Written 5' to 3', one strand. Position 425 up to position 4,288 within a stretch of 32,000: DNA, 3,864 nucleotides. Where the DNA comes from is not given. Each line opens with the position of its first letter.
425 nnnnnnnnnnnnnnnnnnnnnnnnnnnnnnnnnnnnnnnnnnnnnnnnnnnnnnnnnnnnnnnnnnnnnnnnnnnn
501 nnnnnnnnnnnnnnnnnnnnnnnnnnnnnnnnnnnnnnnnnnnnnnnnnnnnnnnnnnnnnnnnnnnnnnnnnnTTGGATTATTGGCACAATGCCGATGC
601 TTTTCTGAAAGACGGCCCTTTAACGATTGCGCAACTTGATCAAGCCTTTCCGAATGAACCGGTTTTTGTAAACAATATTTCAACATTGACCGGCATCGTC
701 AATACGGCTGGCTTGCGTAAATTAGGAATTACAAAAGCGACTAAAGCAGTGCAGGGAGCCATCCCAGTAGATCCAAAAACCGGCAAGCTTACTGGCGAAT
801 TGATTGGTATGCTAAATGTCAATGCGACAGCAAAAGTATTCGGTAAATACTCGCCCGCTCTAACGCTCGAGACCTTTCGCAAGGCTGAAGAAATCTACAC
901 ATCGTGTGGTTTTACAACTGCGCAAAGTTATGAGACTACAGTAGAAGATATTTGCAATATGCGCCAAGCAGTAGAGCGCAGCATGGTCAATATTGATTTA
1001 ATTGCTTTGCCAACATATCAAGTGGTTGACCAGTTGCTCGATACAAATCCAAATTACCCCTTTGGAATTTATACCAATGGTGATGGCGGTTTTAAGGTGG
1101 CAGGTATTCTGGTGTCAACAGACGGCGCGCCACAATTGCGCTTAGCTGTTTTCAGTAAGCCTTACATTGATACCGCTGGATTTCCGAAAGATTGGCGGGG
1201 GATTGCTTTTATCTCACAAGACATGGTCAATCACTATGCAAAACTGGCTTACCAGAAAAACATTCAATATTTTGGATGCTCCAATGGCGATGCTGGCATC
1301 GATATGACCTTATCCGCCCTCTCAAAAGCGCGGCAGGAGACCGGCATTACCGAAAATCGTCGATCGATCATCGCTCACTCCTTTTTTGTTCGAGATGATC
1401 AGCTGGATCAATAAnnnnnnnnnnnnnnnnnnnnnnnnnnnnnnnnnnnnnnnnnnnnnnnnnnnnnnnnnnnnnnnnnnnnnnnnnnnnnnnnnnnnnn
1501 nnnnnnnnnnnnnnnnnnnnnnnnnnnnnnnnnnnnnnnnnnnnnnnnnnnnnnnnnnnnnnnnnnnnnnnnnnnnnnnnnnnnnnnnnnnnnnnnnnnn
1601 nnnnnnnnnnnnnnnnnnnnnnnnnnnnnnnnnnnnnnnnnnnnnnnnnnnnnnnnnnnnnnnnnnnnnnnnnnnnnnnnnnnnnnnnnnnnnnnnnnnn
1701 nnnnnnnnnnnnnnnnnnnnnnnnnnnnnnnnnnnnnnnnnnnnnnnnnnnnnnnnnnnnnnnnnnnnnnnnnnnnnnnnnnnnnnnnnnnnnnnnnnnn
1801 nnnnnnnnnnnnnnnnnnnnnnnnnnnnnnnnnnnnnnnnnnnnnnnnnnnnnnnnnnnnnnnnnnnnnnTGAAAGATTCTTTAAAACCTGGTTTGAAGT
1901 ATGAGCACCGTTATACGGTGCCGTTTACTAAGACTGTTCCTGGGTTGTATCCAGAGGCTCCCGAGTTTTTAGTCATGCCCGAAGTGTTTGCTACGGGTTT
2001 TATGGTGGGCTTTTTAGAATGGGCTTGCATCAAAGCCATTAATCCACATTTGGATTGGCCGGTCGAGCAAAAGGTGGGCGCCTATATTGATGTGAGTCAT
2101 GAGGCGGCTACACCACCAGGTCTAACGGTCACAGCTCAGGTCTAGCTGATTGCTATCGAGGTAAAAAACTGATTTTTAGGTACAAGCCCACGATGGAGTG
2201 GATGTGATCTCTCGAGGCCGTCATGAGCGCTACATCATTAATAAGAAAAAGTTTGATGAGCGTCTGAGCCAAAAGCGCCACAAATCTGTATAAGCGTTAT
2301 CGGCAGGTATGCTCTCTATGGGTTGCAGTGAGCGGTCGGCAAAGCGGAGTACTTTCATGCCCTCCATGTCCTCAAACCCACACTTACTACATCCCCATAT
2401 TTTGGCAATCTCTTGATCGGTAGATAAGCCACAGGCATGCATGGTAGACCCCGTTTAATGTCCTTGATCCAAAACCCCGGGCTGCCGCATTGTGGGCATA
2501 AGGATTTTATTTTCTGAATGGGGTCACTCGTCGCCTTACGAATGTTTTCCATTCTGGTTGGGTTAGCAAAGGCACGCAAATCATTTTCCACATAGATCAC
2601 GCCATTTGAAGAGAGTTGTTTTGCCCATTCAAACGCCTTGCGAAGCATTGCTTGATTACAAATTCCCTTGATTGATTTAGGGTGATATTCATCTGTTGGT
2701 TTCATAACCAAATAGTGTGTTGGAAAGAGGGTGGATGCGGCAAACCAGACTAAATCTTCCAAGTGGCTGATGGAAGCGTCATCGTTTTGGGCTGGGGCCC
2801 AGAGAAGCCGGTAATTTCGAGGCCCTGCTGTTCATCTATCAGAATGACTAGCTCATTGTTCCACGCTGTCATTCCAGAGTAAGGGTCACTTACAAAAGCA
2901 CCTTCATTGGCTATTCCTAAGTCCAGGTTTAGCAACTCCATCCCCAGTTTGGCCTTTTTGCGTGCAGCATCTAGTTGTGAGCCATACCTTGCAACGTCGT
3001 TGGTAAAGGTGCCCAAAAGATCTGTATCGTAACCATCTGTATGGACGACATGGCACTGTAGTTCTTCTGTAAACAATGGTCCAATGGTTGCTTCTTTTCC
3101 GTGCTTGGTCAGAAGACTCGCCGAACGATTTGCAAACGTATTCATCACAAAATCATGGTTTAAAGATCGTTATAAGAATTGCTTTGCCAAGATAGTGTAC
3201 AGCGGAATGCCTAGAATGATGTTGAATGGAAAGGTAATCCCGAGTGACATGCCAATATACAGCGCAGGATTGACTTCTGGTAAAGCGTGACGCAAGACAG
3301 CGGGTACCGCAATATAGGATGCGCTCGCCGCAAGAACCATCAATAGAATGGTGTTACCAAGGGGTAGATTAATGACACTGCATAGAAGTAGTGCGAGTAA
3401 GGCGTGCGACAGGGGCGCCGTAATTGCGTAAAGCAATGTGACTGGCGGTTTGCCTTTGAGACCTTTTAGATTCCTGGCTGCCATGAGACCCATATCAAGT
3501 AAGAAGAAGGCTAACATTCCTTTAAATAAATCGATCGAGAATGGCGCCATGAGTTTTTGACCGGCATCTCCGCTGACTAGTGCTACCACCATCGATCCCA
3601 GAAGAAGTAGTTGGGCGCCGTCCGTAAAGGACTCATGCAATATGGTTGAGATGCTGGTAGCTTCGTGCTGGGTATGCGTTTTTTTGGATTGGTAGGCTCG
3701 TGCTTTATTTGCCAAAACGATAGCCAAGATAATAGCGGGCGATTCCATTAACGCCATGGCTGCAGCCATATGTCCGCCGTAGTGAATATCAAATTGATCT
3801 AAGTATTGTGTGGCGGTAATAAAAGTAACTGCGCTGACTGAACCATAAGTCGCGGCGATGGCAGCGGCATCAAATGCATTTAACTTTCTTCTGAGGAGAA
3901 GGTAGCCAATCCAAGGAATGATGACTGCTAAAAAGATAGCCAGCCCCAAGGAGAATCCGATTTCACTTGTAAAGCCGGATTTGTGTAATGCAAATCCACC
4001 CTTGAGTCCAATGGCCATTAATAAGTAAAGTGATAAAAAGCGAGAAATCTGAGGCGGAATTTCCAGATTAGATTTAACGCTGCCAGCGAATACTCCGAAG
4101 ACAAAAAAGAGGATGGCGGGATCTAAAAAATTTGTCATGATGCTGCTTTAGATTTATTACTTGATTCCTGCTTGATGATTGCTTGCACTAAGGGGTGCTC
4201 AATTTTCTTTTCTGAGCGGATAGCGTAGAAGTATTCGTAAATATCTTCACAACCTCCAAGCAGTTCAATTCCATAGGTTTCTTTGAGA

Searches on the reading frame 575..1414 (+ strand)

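Call 47: search_protein_families(library=pfam, proteins=[window:575-1414:+], max_evalue=0.001)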
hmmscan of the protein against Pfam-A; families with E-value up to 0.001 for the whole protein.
window:575-1414:+ (279 aa): 1 family
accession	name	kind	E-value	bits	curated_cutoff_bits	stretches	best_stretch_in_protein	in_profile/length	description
PF07969.17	Amidohydro_3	-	3e-18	67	29.7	1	15-278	77-322/472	Amidohydrolase family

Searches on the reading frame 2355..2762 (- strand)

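Call 47: search_protein_families(library=pfam, proteins=[window:2355-2762:-], max_evalue=0.001)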
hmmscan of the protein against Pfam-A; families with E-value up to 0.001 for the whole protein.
window:2355-2762:- (135 aa): 1 family
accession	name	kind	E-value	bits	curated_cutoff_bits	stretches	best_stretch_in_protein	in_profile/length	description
PF20376.4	DUF6671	-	7.7e-27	94.9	23.8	1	2-109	68-173/217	Domain of unknown function (DUF6671)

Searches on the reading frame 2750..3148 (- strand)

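Call 47: search_protein_families(library=pfam, proteins=[window:2750-3148:-], max_evalue=0.001)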
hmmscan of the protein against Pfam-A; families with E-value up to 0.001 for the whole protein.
window:2750-3148:- (132 aa): 1 family
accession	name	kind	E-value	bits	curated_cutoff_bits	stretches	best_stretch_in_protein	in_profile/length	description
PF20376.4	DUF6671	-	6.1e-07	29.9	23.8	1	65-113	1-49/217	Domain of unknown function (DUF6671)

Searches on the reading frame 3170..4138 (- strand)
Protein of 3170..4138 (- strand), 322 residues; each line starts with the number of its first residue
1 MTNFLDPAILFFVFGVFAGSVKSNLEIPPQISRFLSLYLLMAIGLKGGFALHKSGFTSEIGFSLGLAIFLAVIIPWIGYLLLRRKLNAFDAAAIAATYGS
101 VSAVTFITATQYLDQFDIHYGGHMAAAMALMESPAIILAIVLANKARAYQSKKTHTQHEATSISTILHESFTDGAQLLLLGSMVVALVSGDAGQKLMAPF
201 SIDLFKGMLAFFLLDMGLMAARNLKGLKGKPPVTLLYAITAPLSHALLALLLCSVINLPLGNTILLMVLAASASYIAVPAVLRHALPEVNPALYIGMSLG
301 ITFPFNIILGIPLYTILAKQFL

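Call 20: list_cluster_members(proteins=[window:3170-4138:-, window:4135-5043:-, window:9040-10374:+, window:11221-12180:-, window:23056-24015:-, window:25316-26062:-, window:28295-29422:-, window:30071-31006:-, window:26089-26655:-, window:24812-25222:-])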
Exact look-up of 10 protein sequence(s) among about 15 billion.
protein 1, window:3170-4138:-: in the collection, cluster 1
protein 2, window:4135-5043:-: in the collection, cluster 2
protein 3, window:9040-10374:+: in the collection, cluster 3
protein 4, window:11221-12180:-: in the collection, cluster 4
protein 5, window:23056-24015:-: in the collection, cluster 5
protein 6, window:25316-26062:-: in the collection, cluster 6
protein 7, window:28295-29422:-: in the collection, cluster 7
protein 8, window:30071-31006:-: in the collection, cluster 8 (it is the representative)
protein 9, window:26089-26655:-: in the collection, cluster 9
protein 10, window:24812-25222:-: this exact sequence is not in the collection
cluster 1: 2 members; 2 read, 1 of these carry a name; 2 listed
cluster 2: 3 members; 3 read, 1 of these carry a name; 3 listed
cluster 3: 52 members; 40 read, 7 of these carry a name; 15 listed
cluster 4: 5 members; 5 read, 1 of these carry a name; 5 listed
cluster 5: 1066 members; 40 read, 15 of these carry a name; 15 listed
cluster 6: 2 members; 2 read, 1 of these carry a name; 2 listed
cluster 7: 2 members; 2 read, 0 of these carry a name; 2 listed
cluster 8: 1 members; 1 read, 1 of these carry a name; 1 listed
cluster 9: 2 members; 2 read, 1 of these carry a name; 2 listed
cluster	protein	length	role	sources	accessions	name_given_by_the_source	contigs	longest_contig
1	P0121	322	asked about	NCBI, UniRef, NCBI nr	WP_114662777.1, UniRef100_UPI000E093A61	sodium-dependent bicarbonate transport family permease [Polynucleobacter necessarius] | sodium-dependent bicarbonate transport family permease n=1 Tax=Polynucleobacter ...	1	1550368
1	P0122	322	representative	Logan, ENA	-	-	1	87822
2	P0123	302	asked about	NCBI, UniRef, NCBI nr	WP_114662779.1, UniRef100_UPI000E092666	LysR family transcriptional regulator [Polynucleobacter necessarius] | LysR family transcriptional regulator n=1 Tax=Polynucleobacter necessarius TaxID=576610 ...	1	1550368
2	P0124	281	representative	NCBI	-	-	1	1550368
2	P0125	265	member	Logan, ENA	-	-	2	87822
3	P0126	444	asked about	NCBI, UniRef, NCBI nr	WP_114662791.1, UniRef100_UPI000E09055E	N-acetylmuramoyl-L-alanine amidase [Polynucleobacter necessarius] | N-acetylmuramoyl-L-alanine amidase n=1 Tax=Polynucleobacter necessarius TaxID=576610 ...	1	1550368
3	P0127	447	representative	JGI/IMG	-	N-acetylmuramoyl-L-alanine amidase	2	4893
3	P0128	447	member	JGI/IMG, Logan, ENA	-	N-acetylmuramoyl-L-alanine amidase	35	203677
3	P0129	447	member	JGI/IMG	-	N-acetylmuramoyl-L-alanine amidase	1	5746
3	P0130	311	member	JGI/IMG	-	N-acetylmuramoyl-L-alanine amidase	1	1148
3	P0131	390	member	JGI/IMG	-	N-acetylmuramoyl-L-alanine amidase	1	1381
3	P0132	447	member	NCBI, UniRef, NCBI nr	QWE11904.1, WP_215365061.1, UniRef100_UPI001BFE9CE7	N-acetylmuramoyl-L-alanine amidase [Polynucleobacter sp. AP-Titi-500A-B4] | N-acetylmuramoyl-L-alanine amidase n=1 Tax=Polynucleobacter sp. AP-Titi-500A-B4 ...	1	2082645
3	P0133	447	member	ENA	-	-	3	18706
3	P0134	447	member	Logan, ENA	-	-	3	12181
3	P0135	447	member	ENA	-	-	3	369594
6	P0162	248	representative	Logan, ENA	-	-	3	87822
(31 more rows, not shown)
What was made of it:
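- The source was identified as a P. necessarius chromosome of 1,550,368 bp through exact protein matches (call 20).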

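Call 21: find_encoding_contigs(protein=P0162, flank=8000, max_places=6)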
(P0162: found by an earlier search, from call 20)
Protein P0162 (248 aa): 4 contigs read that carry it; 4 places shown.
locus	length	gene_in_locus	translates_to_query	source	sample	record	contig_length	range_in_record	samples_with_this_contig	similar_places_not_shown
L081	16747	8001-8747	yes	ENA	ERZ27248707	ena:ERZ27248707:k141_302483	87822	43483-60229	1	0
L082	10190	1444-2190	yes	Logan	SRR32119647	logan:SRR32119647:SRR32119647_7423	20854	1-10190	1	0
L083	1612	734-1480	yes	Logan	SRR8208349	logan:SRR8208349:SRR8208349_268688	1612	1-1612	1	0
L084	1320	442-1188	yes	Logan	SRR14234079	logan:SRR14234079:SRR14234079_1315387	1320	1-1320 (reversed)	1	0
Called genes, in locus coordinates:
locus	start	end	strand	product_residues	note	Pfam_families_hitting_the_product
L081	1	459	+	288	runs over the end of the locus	PF00850:Hist_deacetyl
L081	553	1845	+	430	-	PF00501:AMP-binding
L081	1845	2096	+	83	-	PF13193:AMP-binding_C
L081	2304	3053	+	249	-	PF01012:ETF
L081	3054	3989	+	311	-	PF01012:ETF, PF00766:ETF_alpha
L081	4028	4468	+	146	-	PF02771:Acyl-CoA_dh_N (faint)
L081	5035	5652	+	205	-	PF00441:Acyl-CoA_dh_1, PF08028:Acyl-CoA_dh_2 (weak), PF12806:Acyl-CoA_dh_C (weak)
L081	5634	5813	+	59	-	PF12806:Acyl-CoA_dh_C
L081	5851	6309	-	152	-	-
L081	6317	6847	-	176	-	PF03724:META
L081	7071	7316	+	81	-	PF00886:Ribosomal_S16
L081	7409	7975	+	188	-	PF01782:RimM, PF05239:PRC (faint), PF24986:PRC_RimM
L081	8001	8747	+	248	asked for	PF01746:tRNA_m1G_MT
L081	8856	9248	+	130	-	PF01245:Ribosomal_L19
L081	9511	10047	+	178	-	PF00293:NUDIX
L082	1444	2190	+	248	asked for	PF01746:tRNA_m1G_MT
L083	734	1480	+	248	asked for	PF01746:tRNA_m1G_MT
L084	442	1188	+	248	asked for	PF01746:tRNA_m1G_MT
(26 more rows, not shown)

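Call 26: find_encoding_contigs(protein=P0122, flank=10000, max_places=4)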
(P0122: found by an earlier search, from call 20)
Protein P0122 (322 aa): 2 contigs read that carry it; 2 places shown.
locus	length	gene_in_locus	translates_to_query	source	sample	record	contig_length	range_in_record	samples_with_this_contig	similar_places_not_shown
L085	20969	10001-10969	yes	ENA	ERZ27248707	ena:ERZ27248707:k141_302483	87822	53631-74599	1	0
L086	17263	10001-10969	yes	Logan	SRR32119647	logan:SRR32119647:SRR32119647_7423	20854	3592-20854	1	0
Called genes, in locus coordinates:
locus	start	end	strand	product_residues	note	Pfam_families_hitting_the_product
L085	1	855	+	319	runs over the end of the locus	PF03186:CobD_Cbib, PF17113:AmpE (weak)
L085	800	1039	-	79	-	-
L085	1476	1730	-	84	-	PF03193:RsgA_GTPase (weak)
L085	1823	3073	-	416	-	PF16491:Peptidase_M48_N, PF01435:Peptidase_M48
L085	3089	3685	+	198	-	PF00929:RNase_T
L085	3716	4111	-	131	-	PF00994:MoCF_biosynth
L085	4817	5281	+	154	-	PF19289:PmbA_TldD_3rd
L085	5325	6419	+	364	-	PF03480:DctP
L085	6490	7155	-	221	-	PF02230:Abhydrolase_2, PF03959:FSH1 (weak), PF00561:Abhydrolase_1 (faint)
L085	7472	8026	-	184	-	PF03328:HpcH_HpaI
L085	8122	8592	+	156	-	-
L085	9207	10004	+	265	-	PF03466:LysR_substrate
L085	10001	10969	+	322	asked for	PF05982:Sbt_1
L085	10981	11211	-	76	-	PF00582:Usp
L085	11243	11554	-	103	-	PF03741:TerC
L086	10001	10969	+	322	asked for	PF05982:Sbt_1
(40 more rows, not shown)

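Call 30: find_encoding_contigs(protein=P0132, flank=10000, max_places=2)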
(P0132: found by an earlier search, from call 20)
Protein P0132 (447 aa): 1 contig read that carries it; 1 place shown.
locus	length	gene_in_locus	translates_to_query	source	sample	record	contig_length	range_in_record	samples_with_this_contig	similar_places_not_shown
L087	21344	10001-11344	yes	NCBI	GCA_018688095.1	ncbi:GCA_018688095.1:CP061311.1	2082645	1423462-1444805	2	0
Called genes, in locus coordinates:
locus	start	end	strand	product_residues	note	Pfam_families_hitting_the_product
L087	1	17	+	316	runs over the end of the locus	PF00749:tRNA-synt_1c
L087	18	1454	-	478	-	PF00270:DEAD, PF04851:ResIII (weak), PF00271:Helicase_C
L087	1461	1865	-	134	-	PF03928:HbpS-like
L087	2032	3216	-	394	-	PF00266:Aminotran_5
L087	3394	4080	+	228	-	PF00392:GntR, PF13412:HTH_24 (weak), PF07729:FCD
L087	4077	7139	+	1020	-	PF01565:FAD_binding_4, PF02913:FAD-oxidase_C, PF13183:Fer4_8, PF13534:Fer4_17 (weak)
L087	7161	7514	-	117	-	PF05437:AzlD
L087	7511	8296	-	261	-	PF03591:AzlC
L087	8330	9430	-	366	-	PF08331:QueG_DUF1730, PF13484:Fer4_16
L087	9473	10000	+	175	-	PF02367:TsaE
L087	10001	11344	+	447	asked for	PF11741:AMIN, PF01520:Amidase_3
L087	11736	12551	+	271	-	-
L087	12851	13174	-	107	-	PF00543:P-II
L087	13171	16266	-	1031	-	PF00873:ACR_tran, PF03176:MMPL (weak)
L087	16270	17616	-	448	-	PF25917:BSH_RND (weak), PF25973:BSH_CzcB, PF25954:Beta-barrel_RND_2, PF25975:CzcB_C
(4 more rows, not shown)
